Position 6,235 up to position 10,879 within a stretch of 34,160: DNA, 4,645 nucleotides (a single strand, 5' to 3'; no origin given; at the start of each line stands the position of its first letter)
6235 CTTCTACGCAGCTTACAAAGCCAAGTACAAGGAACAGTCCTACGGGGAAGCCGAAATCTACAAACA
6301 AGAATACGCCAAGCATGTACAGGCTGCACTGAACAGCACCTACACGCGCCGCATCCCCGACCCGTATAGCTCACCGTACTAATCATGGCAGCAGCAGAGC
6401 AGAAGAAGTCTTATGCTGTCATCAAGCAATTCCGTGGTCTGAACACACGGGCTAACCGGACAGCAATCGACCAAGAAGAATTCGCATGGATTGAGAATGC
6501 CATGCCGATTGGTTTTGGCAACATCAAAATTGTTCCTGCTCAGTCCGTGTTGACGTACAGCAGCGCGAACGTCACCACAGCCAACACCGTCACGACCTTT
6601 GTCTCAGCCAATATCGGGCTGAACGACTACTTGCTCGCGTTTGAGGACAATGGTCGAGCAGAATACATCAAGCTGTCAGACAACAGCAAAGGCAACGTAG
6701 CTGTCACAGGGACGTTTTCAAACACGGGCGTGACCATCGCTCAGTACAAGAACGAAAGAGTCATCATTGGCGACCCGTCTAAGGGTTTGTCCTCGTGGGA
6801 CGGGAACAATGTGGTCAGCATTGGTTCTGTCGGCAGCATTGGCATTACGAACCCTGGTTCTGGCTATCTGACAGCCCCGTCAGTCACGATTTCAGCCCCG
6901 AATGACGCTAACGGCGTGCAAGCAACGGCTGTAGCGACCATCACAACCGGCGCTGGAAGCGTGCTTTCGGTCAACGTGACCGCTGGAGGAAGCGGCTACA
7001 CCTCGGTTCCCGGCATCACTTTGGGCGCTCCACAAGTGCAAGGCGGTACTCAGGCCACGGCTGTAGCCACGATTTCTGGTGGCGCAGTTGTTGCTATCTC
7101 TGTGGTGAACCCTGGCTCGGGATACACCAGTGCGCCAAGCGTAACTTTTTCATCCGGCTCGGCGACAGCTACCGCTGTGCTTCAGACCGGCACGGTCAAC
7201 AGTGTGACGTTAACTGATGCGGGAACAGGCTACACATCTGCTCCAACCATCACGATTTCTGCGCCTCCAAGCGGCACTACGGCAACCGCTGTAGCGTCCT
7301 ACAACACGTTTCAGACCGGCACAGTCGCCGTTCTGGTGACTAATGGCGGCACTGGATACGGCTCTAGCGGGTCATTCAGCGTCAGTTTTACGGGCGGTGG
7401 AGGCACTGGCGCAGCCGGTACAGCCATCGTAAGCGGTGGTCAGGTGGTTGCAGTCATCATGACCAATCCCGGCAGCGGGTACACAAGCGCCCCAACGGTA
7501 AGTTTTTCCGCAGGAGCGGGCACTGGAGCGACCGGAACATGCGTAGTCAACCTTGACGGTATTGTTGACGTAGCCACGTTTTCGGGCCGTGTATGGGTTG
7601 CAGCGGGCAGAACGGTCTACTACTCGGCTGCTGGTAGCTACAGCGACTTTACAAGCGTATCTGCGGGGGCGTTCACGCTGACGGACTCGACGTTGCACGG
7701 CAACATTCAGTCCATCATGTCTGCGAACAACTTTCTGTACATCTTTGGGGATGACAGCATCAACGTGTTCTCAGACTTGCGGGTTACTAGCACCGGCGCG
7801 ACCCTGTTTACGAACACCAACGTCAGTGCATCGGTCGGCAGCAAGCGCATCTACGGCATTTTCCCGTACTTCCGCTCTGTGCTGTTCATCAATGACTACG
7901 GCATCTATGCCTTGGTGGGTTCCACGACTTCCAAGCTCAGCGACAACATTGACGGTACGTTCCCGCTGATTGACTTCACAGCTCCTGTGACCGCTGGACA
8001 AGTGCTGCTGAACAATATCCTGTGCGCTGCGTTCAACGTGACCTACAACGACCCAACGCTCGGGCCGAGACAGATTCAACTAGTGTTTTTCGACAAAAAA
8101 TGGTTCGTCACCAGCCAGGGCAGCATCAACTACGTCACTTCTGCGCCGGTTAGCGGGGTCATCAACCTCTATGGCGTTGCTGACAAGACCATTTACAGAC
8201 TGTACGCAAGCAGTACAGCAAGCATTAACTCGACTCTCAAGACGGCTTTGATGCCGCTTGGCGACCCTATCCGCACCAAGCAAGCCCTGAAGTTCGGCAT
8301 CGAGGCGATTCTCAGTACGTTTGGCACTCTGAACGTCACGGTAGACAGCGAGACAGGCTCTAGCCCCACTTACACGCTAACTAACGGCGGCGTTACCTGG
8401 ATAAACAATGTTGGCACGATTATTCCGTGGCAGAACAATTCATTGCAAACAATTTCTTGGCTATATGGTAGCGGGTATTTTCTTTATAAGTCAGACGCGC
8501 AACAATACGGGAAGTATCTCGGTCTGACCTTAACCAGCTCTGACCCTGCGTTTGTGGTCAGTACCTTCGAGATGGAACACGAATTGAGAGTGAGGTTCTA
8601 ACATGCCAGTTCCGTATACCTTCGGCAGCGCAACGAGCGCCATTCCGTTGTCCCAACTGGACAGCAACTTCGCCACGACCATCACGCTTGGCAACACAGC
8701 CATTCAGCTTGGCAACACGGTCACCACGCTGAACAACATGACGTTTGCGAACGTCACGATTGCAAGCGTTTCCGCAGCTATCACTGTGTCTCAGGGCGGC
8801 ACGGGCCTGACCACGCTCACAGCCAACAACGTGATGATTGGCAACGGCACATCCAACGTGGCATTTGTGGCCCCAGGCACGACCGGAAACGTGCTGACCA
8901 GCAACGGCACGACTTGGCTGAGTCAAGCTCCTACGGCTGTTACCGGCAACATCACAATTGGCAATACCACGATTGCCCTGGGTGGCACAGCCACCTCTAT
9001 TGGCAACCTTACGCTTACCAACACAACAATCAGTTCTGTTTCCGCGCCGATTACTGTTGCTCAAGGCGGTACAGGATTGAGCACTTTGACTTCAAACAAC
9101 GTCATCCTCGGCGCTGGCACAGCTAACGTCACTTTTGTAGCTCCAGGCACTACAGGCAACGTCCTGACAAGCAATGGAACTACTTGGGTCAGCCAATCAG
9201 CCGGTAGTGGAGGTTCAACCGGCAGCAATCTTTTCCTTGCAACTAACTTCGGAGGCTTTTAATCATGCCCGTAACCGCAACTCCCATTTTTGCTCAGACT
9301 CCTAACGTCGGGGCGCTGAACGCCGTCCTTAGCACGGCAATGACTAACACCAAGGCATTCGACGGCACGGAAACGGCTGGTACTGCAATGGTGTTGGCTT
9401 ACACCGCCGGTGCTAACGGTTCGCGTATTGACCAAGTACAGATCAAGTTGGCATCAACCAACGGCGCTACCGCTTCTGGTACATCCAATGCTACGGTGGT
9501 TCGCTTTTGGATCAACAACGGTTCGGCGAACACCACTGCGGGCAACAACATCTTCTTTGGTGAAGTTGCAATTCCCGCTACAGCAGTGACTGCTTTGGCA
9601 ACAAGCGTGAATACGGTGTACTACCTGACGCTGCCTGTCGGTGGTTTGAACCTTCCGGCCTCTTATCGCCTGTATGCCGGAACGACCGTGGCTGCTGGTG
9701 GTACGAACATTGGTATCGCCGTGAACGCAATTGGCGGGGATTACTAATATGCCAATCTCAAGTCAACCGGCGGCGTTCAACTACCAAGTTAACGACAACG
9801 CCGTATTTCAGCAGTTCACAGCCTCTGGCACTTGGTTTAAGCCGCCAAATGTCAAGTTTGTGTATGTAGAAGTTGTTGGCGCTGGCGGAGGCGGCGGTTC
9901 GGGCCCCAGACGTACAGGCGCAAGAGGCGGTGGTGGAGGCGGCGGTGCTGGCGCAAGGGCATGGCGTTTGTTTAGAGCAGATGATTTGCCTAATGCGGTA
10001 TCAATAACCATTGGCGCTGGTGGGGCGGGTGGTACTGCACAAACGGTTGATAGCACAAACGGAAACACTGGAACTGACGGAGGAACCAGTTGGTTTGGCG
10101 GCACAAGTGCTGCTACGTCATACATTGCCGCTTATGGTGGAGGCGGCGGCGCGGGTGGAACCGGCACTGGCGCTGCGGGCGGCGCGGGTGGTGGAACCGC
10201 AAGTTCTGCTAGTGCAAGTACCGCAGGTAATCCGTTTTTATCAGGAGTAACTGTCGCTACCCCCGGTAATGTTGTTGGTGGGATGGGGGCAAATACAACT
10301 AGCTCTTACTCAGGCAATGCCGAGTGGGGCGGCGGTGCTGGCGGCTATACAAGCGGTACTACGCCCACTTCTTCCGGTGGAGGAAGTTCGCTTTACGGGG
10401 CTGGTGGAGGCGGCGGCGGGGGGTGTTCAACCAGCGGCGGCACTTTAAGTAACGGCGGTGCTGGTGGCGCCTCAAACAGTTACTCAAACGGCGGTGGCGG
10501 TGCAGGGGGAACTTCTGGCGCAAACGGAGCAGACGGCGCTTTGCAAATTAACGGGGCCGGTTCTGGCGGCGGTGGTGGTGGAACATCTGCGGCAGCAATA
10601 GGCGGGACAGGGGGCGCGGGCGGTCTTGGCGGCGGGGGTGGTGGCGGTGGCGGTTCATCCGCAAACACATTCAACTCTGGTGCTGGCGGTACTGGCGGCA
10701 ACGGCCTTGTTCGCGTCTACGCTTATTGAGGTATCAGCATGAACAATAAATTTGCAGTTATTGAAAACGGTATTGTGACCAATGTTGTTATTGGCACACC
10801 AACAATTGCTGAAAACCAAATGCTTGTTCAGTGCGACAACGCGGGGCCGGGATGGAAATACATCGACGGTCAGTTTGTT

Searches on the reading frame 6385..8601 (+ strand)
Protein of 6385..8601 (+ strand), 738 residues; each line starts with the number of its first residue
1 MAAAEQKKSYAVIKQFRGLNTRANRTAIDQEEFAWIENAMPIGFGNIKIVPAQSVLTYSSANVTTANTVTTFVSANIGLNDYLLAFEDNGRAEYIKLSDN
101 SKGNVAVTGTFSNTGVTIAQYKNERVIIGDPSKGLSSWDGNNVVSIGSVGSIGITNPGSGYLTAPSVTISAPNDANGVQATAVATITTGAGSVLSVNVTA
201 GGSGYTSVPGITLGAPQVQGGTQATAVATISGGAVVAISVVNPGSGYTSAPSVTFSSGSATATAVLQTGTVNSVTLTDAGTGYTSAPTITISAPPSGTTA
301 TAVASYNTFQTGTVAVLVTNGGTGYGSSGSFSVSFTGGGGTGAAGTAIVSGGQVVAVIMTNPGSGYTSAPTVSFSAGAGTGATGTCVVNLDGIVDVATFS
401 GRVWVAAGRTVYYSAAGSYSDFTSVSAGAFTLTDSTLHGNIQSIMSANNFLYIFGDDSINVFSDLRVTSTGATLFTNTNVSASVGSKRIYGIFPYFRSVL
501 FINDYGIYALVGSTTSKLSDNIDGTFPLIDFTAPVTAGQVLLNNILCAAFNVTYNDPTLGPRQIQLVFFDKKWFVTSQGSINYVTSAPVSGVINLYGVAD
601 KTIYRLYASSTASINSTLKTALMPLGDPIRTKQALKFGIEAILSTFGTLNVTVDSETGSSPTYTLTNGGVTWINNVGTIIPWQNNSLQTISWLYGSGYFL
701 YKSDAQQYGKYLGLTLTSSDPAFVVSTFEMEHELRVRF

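Call 14: search_protein_families(library=phrogs, proteins=[window:6385-8601:+], max_evalue=0.01)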
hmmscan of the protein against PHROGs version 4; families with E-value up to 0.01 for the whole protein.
window:6385-8601:+ (738 aa): 17 families
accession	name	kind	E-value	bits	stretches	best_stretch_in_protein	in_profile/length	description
phrog_5342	-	tail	1.2e-34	119.5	5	120-230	2064-2174/3319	tail fiber protein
phrog_460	-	connector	1.1e-28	101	3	220-308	216-307/385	head closure Hc2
phrog_701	-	head and packaging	9.1e-27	92.3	2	141-307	1158-1316/6136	virion structural protein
phrog_19630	-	head and packaging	1.5e-21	77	2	127-293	1098-1261/1266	virion structural protein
phrog_708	-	tail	1.4e-18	67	2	146-256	814-917/1383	baseplate wedge subunit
phrog_2885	-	tail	1.9e-15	55.3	3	191-299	1046-1160/4179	baseplate wedge subunit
phrog_4406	-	head and packaging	5.5e-15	54.1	2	261-374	1572-1682/3231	virion structural protein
phrog_17885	-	tail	6e-15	55.3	4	146-226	786-864/1002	tail fiber protein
phrog_1922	-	tail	2.3e-12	47.2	2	224-308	823-907/932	baseplate hub subunit and tail lysozyme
phrog_22827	-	unknown function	1.6e-11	44.6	2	265-397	100-227/613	-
phrog_438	-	tail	6.2e-08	33.2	1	314-384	199-269/478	baseplate wedge subunit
phrog_32294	-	tail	6.7e-07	27.3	1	147-428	1088-1359/2435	baseplate wedge subunit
phrog_30655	-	head and packaging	1e-06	27.4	1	322-385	1354-1426/1678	virion structural protein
phrog_6005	-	head and packaging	2.2e-06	26.5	1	107-306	180-391/1512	virion structural protein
phrog_719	-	tail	3.1e-05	23.4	1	168-249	464-548/833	baseplate wedge subunit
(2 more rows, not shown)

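Call 66: search_protein_families(library=pfam, proteins=[window:6385-8601:+], max_evalue=0.001)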
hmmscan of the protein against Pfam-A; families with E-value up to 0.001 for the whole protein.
window:6385-8601:+ (738 aa): 0 families

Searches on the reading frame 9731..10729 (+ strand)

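Call 66: search_protein_families(library=pfam, proteins=[window:9731-10729:+], max_evalue=0.001)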
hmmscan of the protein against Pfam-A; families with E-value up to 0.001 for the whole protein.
window:9731-10729:+ (332 aa): 1 family
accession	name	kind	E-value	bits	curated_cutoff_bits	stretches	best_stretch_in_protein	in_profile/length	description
PF21722.4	Gly_rich_2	-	2e-10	41.5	24.3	1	34-269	7-219/226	Glycine-rich domain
